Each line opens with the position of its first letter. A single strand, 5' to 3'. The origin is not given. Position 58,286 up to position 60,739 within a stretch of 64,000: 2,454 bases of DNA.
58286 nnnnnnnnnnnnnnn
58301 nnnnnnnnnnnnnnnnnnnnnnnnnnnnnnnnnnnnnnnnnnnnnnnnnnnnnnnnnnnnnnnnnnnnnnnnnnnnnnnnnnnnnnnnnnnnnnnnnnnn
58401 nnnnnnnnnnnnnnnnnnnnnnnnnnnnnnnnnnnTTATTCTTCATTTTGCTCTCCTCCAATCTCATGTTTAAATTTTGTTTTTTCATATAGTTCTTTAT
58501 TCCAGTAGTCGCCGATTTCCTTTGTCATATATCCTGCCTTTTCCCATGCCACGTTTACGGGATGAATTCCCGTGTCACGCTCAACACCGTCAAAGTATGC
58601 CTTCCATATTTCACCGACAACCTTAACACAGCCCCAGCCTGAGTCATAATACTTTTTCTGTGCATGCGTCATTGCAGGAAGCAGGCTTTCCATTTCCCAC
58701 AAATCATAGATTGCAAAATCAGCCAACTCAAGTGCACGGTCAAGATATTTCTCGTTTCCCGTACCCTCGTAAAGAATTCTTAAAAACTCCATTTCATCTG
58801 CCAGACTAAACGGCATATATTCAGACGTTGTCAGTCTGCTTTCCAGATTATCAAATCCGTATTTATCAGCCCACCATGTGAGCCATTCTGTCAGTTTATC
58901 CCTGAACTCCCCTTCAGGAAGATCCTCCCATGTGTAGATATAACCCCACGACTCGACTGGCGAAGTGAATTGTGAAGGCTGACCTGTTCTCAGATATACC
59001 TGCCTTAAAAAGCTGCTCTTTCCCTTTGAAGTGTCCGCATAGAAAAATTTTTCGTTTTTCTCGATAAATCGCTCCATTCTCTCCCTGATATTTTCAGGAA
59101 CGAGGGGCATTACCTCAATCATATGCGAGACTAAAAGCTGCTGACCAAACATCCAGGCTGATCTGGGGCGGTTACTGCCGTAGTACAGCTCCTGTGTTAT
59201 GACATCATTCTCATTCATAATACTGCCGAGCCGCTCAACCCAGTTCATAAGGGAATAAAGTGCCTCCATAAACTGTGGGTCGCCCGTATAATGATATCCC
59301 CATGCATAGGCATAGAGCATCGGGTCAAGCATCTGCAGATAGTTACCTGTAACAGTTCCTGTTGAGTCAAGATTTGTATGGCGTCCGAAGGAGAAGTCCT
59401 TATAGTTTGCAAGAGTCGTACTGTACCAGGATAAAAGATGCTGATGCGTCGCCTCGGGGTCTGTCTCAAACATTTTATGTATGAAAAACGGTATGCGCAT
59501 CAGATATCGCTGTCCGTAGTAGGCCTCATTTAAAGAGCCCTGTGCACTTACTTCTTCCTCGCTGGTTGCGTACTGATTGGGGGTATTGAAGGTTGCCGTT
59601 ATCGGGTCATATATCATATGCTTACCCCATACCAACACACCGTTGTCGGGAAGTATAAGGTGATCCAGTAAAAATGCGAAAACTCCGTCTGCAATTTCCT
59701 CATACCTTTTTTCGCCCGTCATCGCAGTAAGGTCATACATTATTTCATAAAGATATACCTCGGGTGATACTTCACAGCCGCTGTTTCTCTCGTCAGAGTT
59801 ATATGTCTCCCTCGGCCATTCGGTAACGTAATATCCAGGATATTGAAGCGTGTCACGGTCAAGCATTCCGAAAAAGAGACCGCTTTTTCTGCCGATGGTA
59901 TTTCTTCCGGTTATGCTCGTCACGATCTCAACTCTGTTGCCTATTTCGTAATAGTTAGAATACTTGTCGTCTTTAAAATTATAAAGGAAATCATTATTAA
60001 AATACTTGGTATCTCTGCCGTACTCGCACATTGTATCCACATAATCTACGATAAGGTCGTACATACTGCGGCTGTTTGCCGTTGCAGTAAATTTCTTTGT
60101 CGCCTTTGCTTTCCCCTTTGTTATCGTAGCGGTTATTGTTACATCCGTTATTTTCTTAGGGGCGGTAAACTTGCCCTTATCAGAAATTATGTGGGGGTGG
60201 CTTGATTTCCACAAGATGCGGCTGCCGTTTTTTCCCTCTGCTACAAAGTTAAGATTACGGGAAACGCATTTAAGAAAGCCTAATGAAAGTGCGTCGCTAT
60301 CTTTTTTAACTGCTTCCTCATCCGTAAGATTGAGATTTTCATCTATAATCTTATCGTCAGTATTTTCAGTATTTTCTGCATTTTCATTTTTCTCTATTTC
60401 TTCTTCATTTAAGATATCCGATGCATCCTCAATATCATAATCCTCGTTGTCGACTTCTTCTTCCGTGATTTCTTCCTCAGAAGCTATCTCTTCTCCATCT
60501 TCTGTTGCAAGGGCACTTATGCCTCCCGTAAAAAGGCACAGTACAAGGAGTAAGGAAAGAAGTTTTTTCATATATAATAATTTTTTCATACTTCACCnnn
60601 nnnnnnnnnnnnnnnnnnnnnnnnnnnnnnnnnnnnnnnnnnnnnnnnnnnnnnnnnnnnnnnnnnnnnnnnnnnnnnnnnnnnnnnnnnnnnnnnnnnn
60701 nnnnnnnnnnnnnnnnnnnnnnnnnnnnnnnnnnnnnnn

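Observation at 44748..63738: Eleven-gene, single-strand accessory locus combining unknown SLH-anchored surface proteins, cytoplasmic pectin-type glycosidases and phosphoesterases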

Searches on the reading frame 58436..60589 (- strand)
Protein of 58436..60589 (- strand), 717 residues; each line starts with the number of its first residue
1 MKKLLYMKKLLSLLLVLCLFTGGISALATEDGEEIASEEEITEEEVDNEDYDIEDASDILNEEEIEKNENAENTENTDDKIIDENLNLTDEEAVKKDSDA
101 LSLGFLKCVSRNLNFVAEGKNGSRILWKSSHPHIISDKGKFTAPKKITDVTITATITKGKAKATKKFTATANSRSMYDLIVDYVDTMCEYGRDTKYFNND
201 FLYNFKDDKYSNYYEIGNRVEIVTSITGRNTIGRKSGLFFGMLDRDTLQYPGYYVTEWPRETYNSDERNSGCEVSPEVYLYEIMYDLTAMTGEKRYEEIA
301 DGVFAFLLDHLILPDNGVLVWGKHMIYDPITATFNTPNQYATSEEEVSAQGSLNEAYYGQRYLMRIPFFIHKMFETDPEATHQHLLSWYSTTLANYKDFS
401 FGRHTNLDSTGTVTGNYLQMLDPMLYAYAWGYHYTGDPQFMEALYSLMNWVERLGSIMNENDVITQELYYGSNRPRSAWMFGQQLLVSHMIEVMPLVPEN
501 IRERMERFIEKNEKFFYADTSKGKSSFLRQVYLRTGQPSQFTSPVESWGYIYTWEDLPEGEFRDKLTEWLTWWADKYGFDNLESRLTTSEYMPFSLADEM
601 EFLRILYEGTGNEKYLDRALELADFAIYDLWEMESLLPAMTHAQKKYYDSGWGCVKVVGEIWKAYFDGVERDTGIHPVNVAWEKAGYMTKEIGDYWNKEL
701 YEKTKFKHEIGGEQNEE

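Call 5: search_protein_families(library=pfam, proteins=[window:58436-60589:-], max_evalue=0.01)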
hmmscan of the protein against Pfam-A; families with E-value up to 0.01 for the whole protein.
window:58436-60589:- (717 aa): 2 families
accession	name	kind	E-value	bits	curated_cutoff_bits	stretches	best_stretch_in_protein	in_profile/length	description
PF20578.4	aBig_2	-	1.3e-15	57.3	27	1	94-170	1-85/89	Atrophied bacterial Ig domain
PF06917.19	Pectate_lyase_2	-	1.4e-07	31.1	26.6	1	284-409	41-148/491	Periplasmic pectate lyase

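Call 12: find_encoding_contigs(protein=window:58436-60589:-, flank=10000, max_places=6)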
Protein window:58436-60589:- (717 aa): no gene with exactly this product is on record in the collection.

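Call 13: search_solved_structures(query=window:58436-60589:-, max_evalue=1, show_alignments=2)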
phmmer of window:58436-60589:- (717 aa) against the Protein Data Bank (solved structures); distinct sequences matched with E-value up to 1: 4.
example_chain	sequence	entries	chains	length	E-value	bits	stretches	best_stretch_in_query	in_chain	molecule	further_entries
5ho0_A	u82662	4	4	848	9.6e-06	27.6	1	87-171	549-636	Extracellular arabinanase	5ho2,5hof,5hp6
5ho9_A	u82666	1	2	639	1.1e-05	27.3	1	87-170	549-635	Extracellular arabinanase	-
5m3k_A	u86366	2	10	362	0.56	11.8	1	74-111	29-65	PhlA | Hydroxymethylglutaryl-CoA synthase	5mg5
2yjn_A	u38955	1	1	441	0.92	11.1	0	554-586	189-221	GLYCOSYLTRANSFERASE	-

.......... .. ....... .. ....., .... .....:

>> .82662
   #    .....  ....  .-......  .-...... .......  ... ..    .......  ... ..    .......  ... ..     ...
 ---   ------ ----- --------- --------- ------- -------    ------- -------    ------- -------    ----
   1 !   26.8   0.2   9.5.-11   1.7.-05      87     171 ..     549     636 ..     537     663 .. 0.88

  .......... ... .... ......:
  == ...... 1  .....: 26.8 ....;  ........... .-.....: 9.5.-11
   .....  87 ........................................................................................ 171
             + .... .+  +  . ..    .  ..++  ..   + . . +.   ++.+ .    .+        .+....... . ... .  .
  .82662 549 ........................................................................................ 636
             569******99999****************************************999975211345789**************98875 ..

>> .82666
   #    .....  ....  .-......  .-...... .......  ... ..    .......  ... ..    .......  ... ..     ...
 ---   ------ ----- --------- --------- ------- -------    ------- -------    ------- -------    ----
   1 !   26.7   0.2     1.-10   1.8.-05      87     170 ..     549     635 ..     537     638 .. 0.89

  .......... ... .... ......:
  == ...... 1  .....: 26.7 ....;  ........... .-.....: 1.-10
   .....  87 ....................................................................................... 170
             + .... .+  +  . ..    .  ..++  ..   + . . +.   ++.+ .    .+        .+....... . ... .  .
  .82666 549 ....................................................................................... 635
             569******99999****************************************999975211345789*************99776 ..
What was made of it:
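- Closest known: Polysaccharide lyase family 2. Different: Single-sequence phmmer against the PDB does not find PL2 (call 13).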

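Call 17: find_homologous_proteins(query=window:58436-60589:-, max_evalue=0.001)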
Query window:58436-60589:- (717 aa): 7 proteins with E <= 0.001 among 8000 candidates.
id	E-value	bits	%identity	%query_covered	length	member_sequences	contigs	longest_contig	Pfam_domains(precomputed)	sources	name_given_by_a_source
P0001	0.0e+0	1668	100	100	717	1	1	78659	PF06917.20,PF20578.5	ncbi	-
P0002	9.9e-288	975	60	100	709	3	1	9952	PF06917.20,PF20578.5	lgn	-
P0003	2.4e-255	868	72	76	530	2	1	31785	-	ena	-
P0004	1.1e-197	677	50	88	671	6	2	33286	PF06917.20,PF20578.5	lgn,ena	-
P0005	5.2e-195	668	47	86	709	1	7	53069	PF06917.20,PF20578.5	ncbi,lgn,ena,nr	ncbi:MAG: hypothetical protein IKB93_07965 [Clostridia bacterium]|nr:hypothetical protein [Clostridi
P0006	7.0e-194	664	50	87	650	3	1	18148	PF20578.5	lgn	-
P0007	5.3e-189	648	48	88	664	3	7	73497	PF06917.20,PF20578.5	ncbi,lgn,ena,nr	ncbi:MAG: hypothetical protein IKB93_05910 [Clostridia bacterium]|nr:hypothetical protein [Clostridi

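Call 18: find_encoding_contigs(protein=P0001, flank=10000, max_places=4)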
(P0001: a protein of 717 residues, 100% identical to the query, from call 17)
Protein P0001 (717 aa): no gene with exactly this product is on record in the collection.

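Call 19: find_encoding_contigs(protein=P0005, flank=10000, max_places=4)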
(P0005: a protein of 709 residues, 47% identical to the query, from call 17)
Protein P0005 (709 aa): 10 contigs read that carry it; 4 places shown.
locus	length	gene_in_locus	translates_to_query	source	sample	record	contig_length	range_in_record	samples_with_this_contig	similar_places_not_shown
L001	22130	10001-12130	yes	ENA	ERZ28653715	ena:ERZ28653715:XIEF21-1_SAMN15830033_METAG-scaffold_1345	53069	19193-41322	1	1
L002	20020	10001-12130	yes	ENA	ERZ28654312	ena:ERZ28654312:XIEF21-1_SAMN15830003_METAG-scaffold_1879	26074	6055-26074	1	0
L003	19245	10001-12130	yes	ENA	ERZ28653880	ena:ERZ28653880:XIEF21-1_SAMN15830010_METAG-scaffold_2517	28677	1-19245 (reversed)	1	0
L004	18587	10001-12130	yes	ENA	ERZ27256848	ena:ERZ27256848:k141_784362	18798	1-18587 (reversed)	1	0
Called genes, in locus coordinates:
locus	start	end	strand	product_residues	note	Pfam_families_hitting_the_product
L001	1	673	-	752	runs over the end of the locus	PF12833:HTH_18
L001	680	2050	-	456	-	PF16116:DUF4832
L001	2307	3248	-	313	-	PF00528:BPD_transp_1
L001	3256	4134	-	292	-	PF00528:BPD_transp_1 (weak)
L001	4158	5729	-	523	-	PF01547:SBP_bac_1, PF13416:SBP_bac_8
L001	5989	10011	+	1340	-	PF20578:aBig_2, PF00395:SLH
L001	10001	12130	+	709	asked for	PF20578:aBig_2, PF06917:Pectate_lyase_2 (weak)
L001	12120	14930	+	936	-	-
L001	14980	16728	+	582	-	-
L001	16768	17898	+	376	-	PF07470:Glyco_hydro_88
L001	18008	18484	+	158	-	PF00121:TIM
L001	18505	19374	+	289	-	PF01522:Polysacc_deac_1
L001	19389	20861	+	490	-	PF00144:Beta-lactamase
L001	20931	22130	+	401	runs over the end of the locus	PF01408:GFO_IDH_MocA (weak), PF21252:Glyco_hydro_109_C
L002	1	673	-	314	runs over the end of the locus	-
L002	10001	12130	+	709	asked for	PF20578:aBig_2, PF06917:Pectate_lyase_2 (weak)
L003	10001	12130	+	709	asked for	PF20578:aBig_2, PF06917:Pectate_lyase_2 (weak)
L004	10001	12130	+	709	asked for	PF20578:aBig_2, PF06917:Pectate_lyase_2 (weak)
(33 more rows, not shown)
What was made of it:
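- In L001 the GH105 is followed by CE4 deacetylase and GH109-like genes (call 19).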

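Call 20: find_encoding_contigs(protein=P0007, flank=10000, max_places=4)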
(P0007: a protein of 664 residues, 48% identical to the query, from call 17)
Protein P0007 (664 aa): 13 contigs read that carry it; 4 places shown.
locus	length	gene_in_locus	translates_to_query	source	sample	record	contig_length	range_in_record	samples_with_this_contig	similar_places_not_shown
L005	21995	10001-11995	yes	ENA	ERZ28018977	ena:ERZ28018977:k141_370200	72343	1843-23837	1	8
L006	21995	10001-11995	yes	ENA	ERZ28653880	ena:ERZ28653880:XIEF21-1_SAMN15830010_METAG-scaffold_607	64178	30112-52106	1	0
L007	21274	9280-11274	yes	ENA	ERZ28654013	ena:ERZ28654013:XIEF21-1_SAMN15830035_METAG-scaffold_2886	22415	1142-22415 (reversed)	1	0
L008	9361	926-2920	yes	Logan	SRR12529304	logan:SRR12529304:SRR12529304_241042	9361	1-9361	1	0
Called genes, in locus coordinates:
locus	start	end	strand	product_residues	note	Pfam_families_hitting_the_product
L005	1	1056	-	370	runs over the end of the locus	PF01026:TatD_DNase (weak), PF04909:Amidohydro_2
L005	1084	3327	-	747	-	PF00165:HTH_AraC (faint), PF12833:HTH_18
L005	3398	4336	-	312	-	PF00528:BPD_transp_1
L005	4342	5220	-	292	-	PF00528:BPD_transp_1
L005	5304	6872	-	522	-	PF01547:SBP_bac_1, PF13416:SBP_bac_8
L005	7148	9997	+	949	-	PF20578:aBig_2, PF00395:SLH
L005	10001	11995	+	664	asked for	PF20578:aBig_2, PF06917:Pectate_lyase_2 (weak)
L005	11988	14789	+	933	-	PF00395:SLH (weak)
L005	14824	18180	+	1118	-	PF20578:aBig_2, PF13472:Lipase_GDSL_2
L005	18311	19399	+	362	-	PF07470:Glyco_hydro_88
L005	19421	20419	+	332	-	-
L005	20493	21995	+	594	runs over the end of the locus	PF00890:FAD_binding_2, PF01134:GIDA (weak), PF01266:DAO, PF07992:Pyr_redox_2 (weak), PF12831:FAD_oxidored, PF13450:NAD_binding_8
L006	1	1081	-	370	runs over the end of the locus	PF01026:TatD_DNase (weak), PF04909:Amidohydro_2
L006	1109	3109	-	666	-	PF00165:HTH_AraC (faint), PF12833:HTH_18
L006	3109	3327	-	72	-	-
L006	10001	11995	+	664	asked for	PF20578:aBig_2, PF06917:Pectate_lyase_2 (weak)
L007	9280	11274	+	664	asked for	PF20578:aBig_2, PF06917:Pectate_lyase_2 (weak)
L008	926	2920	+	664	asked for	PF20578:aBig_2, PF06917:Pectate_lyase_2 (weak)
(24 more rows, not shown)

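Call 26: find_related_loci(query=A1, collection=genome_contigs, flank=10000)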
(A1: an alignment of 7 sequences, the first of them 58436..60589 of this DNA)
Query A1 (717 aa) in genome_contigs; peptide patterns used: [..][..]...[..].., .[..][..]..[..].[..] (x = any residue, [..] = any of these).
37 stretches matched a pattern; 1 encode a relative of the query (tblastn E <= 1e-3); 1 distinct loci.
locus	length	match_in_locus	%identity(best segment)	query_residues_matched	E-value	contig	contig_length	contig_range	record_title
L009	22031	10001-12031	44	4-708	7e-169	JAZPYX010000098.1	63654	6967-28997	MAG: Clostridia bacterium isolate T1900044646_TS20190112.MAGScoT_cleanbin_000030 SGB_1368_k141_1629918, whole genome sho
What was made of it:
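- Tried and rejected: The genome scan found one locus (call 26).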

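Call 34: search_protein_families(library=ncbifam, proteins=[window:58436-60589:-], max_evalue=0.01)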
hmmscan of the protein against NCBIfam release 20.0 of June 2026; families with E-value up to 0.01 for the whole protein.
window:58436-60589:- (717 aa): 0 families

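Call 38: predict_structure(alignment_id=A1)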
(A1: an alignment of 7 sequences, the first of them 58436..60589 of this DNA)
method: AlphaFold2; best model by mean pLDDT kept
length: 717 residues; sequences in the alignment: 7
mean_pLDDT: 66.0   pTM: 0.69
mean pLDDT of the five models: 66.0, 65.6, 61.7, 59.0, 58.6
residues with pLDDT >= 90: 171; 70-90: 211; 50-70: 85; < 50: 250
segments of 3 or more residues with pLDDT < 50: 1-4, 22-85, 190-274, 326-343, 345-353, 395-417, 457-476, 636-652, 710-717
pLDDT, mean of each block of 10 residues (from residue 1): 57 71 44 29 28 29 29 29 58 93 90 91 95 95 93 95 95 88 68 36 39 33 36 29 31 29 28 56 91 86 72 63 49 45 44 55 84 87 80 48 25 40 82 89 83 55 38 46 77 89 89 84 88 66 88 86 92 92 72 79 93 94 84 49 38 69 94 91 90 84 69 35
secondary structure, 60 per line:
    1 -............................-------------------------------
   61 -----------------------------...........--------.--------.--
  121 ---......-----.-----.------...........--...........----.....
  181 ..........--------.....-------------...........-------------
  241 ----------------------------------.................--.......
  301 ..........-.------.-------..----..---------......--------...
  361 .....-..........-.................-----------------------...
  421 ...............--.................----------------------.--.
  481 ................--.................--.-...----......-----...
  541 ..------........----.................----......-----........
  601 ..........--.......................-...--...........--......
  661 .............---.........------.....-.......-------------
elements in order (helices of 4 or more, strands of 3 or more residues): H2-29 H90-100 E124-129 E148-158 E161-171 H176-190 H199-203 H217-227 H275-291 H294-310 H344-349 H358-365 H367-376 H378-394 H418-435 H438-454 H480-496 H499-515 E527-532 E538-542 H549-556 H561-577 H582-587 H593-610 H613-635 H642-652 H655-673 H677-685 H692-696 H698-704
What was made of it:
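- On PL2 polysaccharide lyase: The AF2 model is all-helical with about 14 long helices in pairs (call 38).
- The predicted fold is all-helical with about 7 helix pairs (call 38).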

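Call 40: search_protein_representatives(alignment_id=A1)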
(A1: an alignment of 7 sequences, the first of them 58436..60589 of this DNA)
Query: 7 sequences, 659 profile positions. Proteins with E-value up to 0.001 (for the whole library): 3609; up to 1e-10: 1425; up to 1e-30: 233. The best 150 are listed.
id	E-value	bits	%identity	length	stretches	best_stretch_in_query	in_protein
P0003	4.3e-288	973.7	-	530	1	130-658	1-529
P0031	9.9e-282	952.6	-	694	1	3-645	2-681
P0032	4.7e-181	620.0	-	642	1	4-617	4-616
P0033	6.0e-180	616.3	-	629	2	177-635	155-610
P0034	1.2e-158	545.9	-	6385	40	34-125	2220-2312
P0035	1.3e-140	486.3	-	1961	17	40-125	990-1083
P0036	4.1e-108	379.0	-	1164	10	40-126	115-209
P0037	2.2e-106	373.2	-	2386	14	50-125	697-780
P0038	8.2e-100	351.5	-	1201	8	40-128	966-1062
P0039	1.3e-99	350.8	-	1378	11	39-126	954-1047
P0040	3.8e-93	329.5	-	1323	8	43-126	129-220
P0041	2.0e-91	323.8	-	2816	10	39-129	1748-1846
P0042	3.9e-90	319.6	-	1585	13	41-126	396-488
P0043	2.5e-89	316.9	-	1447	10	44-126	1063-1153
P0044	7.4e-85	302.1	-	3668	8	22-125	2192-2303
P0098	2.8e-52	194.5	-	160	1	505-648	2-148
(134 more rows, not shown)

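Call 42: fold_search(model_id=the predicted structure, library=pdb)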
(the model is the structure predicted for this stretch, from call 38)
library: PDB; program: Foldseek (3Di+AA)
matches with E <= 10: 873; with E <= 0.001: 8
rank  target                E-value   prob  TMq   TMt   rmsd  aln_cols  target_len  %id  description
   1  5ho0                  8.9e-06  1.00  0.12  0.10   1.4        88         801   38  Crystal structure of AbnA (closed conformation), a GH43 extracellular arabinanase from Geobacillus stearothermophilus (released 2017-02-01)
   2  5hp6                  1.1e-05  1.00  0.12  0.10   1.2        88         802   38  Structure of AbnA, a GH43 extracellular arabinanase from Geobacillus stearothermophilus (a new conformational state) (released 2017-02-01)
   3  5ho9_A                1.2e-05  1.00  0.12  0.14   1.1        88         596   38  Structure of truncated AbnA (domains 1-3), a GH43 arabinanase from Geobacilllus stearothermophilus, in complex with ar (released 2017-02-01)
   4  5ho2                  2.2e-05  1.00  0.12  0.10   1.1        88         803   38  Crystal structure of AbnA (open conformation), a GH43 extracellular arabinanase from Geobacillus stearothermophilus (released 2017-02-01)
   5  8wbu                  3.3e-04  1.00  0.26  0.42   9.6       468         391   13  The crystal structure of circular mannose with mutant H247F of the cellobiose 2-epimerase from Caldicellulosiruptor sacc (released 2023-10-25)
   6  6u4z                  4.5e-04  1.00  0.27  0.35  12.8       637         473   11  Crystal Structure of a family 76 glycoside hydrolase from a bovine Bacteroides thetaiotaomicron strain (released 2020-04-29)
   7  7d5g_A                8.1e-04  1.00  0.26  0.41  13.2       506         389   13  Crystal structure of the CsCE with ligand to have a insight into the catalytic mechanism (released 2021-12-01)
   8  7tem_B                9.3e-04  1.00  0.27  0.41  11.2       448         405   12  Crystal Structure of the Putative Exported Protein YPO2471 from Yersinia pestis (released 2022-01-19)
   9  8h1l_A                1.1e-03  1.00  0.23  0.34  11.7       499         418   11  Crystal structure of glucose-2-epimerase in complex with D-Glucitol from Runella slithyformis Runsl_4512 (released 2023-07-12)
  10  4z4l                  1.2e-03  1.00  0.25  0.40   8.6       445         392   11  Crystal Structure of cellobiose 2-epimerase from Caldicellulosiruptor saccharolyticus DSM 8903 (released 2016-04-13)
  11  4z4j                  1.6e-03  1.00  0.24  0.39   8.8       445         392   12  Crystal Structure of cellobiose 2-epimerase from Caldicellulosiruptor saccharolyticus DSM 8903 (released 2016-04-13)
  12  5noa                  1.6e-03  1.00  0.22  0.37   9.8       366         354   12  Polysaccharide Lyase BACCELL_00875 (released 2017-06-28)
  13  8h1m                  1.6e-03  0.99  0.23  0.33  11.6       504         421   11  Crystal structure of glucose-2-epimerase mutant_D254A from Runella slithyformis Runsl_4512 (released 2023-07-12)
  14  7tem_A                1.9e-03  1.00  0.26  0.39  10.4       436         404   12  Crystal Structure of the Putative Exported Protein YPO2471 from Yersinia pestis (released 2022-01-19)
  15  4d4b_A                2.0e-03  1.00  0.24  0.42   8.9       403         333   12  The catalytic domain, BcGH76, of Bacillus circulans Aman6 in complex with MSMSMe (released 2015-03-25)
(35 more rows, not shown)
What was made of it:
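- The Foldseek hits of the g2 model are epimerases, GH76 and GH88-like toroids with low TM scores (call 42).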
